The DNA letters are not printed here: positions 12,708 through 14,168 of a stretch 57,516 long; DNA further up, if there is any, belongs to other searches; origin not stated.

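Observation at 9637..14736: Teichoic-acid-like polyol-phosphate module (TagF-like + LicC-like + FAD G3P-dehydrogenase-like) in an archaeon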

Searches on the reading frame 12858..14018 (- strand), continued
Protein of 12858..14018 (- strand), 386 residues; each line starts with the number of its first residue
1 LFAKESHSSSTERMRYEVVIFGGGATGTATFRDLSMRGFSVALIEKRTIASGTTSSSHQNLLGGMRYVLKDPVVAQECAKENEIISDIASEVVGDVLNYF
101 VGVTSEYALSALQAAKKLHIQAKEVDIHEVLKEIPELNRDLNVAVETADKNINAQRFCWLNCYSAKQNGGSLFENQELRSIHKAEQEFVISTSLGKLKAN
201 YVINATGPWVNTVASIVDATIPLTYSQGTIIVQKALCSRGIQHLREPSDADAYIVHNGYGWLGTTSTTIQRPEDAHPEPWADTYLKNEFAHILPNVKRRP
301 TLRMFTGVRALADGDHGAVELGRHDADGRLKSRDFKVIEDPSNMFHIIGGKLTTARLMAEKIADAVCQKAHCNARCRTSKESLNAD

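Call 74: fold_search(model_id=the predicted structure, library=pdb)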
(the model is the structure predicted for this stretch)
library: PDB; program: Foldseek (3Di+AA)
matches with E <= 10: 1992; with E <= 0.001: 1380
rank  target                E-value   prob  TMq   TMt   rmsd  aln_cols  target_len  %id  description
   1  9a53_A                3.8e-27  1.00  0.82  0.57   3.4       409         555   21  Integrative model of GLPD-ATPF by crosslinking MS and deep learning (released 2024-09-18)
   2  4ysh_B                1.4e-26  1.00  0.75  0.76   6.4       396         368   18  Crystal structure of glycine oxidase from Geobacillus kaustophilus (released 2016-03-23)
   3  2qcu_B                2.1e-26  1.00  0.83  0.63   3.3       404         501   18  Crystal structure of Glycerol-3-phosphate Dehydrogenase from Escherichia coli (released 2008-04-15)
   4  2r4j_B                6.4e-25  1.00  0.82  0.63   3.5       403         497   18  Crystal structure of Escherichia coli SeMet substituted Glycerol-3-phosphate Dehydrogenase in complex with DHAP (released 2008-06-03)
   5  2qcu_A                6.8e-25  1.00  0.83  0.63   3.3       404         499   18  Crystal structure of Glycerol-3-phosphate Dehydrogenase from Escherichia coli (released 2008-04-15)
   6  2r4e_A                7.7e-25  1.00  0.83  0.64   3.4       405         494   18  Crystal structure of Escherichia coli Glycerol-3-phosphate Dehydrogenase in complex with DHAP (released 2008-04-29)
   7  2r45_A                8.6e-25  1.00  0.81  0.62   3.5       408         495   18  Crystal structure of Escherichia coli Glycerol-3-phosphate Dehydrogenase in complex with 2-phospho-d-glyceric acid (released 2008-04-15)
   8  4ysh_A                1.0e-24  1.00  0.74  0.75   7.7       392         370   19  Crystal structure of glycine oxidase from Geobacillus kaustophilus (released 2016-03-23)
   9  2rgo_B                1.6e-24  1.00  0.80  0.58   4.6       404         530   21  Structure of Alpha-Glycerophosphate Oxidase from Streptococcus sp.: A Template for the Mitochondrial Alpha-Glycerophos (released 2008-01-15)
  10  2rgo_A                3.7e-24  1.00  0.81  0.56   4.8       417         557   20  Structure of Alpha-Glycerophosphate Oxidase from Streptococcus sp.: A Template for the Mitochondrial Alpha-Glycerophos (released 2008-01-15)
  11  2rgh                  2.4e-23  1.00  0.81  0.57   3.1       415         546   18  Structure of Alpha-Glycerophosphate Oxidase from Streptococcus sp.: A Template for the Mitochondrial Alpha-Glycerophosph (released 2008-01-15)
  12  7cyx_A                3.8e-23  1.00  0.73  0.75   5.9       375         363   18  Crystal strcuture of Glycine oxidase from Bacillus cereus ATCC 14579 (released 2020-10-14)
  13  1ng3_A                1.4e-22  1.00  0.73  0.75   7.6       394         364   16  Complex of ThiO (glycine oxidase) with acetyl-glycine (released 2003-04-08)
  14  1ryi_A                1.6e-22  1.00  0.73  0.75   7.7       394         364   16  STRUCTURE OF GLYCINE OXIDASE WITH BOUND INHIBITOR GLYCOLATE (released 2005-02-22)
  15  1y56_B                2.1e-22  1.00  0.76  0.76   4.4       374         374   19  Crystal structure of L-proline dehydrogenase from P.horikoshii (released 2005-07-26)
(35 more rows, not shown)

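Call 92: search_protein_representatives(alignment_id=A3)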
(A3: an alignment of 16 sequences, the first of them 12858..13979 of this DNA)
Query: 16 sequences, 365 profile positions. Proteins with E-value up to 0.001 (for the whole library): 18184; up to 1e-10: 5363; up to 1e-30: 660. The best 150 are listed.
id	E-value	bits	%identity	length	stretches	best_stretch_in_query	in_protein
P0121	5.7e-177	604.5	-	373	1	1-364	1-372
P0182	5.2e-163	558.6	-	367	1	1-363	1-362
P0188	5.9e-149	512.3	-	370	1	2-363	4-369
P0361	1.0e-112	393.1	-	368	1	2-362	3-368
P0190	5.9e-92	324.8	-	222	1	144-362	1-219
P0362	9.6e-89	314.2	-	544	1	2-363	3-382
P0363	2.7e-88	312.8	-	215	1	52-266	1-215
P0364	1.3e-85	304.0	-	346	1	23-362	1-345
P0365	2.8e-85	302.8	-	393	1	1-363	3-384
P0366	3.8e-78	279.4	-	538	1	2-362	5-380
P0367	4.0e-78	279.3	-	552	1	3-362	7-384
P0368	5.2e-78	278.9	-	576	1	2-362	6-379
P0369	3.8e-77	276.1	-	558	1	4-362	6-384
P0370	1.8e-76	273.9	-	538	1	3-363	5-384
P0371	2.8e-76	273.3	-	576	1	3-363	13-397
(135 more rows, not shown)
